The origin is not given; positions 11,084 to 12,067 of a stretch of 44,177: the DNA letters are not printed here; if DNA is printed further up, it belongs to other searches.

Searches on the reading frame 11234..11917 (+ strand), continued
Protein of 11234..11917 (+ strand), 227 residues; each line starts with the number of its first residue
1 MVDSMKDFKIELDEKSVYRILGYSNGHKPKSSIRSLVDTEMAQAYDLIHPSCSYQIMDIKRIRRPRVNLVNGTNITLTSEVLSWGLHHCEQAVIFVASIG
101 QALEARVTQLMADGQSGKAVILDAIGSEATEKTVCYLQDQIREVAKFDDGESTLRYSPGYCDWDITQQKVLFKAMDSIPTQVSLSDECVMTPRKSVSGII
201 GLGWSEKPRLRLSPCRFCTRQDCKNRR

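Call 51: find_encoding_contigs(protein=P0031, flank=3000, max_places=5)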
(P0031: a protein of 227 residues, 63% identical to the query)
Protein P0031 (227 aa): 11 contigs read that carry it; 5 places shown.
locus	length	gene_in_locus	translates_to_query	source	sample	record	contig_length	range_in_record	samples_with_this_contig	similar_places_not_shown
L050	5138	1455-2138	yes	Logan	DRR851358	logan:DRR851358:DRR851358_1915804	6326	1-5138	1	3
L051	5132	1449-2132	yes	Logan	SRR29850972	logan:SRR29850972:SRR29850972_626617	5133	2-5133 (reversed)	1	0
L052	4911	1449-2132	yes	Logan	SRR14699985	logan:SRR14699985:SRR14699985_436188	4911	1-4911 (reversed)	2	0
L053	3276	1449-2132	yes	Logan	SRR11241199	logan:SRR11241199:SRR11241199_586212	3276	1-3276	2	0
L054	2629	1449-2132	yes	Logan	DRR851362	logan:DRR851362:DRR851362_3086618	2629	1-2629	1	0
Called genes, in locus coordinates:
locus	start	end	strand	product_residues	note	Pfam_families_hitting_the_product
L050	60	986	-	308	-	-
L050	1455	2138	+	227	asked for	PF02965:Met_synt_B12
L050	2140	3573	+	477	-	PF06253:MTTB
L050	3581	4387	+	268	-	PF00809:Pterin_bind, PF03599:CdhD (weak)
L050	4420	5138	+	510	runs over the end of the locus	PF06253:MTTB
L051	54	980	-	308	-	-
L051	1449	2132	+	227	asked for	PF02965:Met_synt_B12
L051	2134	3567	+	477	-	PF06253:MTTB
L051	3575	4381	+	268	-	PF00809:Pterin_bind, PF03599:CdhD (weak)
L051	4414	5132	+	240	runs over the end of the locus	?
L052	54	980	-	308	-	-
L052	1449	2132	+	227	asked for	PF02965:Met_synt_B12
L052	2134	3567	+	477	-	PF06253:MTTB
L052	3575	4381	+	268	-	PF00809:Pterin_bind, PF03599:CdhD (weak)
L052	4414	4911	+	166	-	?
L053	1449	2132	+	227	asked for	PF02965:Met_synt_B12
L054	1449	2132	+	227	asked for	PF02965:Met_synt_B12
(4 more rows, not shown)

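Call 52: find_encoding_contigs(protein=P0053, flank=3000, max_places=3)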
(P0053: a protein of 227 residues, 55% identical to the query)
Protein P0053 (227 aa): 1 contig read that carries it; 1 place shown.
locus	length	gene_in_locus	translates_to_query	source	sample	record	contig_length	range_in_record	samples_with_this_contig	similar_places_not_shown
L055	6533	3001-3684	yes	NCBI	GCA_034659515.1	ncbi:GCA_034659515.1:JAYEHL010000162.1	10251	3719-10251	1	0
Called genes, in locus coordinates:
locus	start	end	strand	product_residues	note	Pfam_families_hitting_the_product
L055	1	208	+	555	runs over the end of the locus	PF01946:Thi4, PF00890:FAD_binding_2 (weak), PF01266:DAO, PF01494:FAD_binding_3, PF01593:Amino_oxidase, PF03486:HI0933_like (weak), PF12831:FAD_oxidored, PF13450:NAD_binding_8, +2 more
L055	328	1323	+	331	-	PF00037:Fer4 (faint)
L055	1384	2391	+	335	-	PF12837:Fer4_6 (faint), PF00037:Fer4, PF12838:Fer4_7 (weak), PF13187:Fer4_9 (weak)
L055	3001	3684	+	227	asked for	PF02965:Met_synt_B12 (weak)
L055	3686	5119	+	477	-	PF06253:MTTB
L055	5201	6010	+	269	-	PF00809:Pterin_bind, PF03599:CdhD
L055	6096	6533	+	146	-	PF06253:MTTB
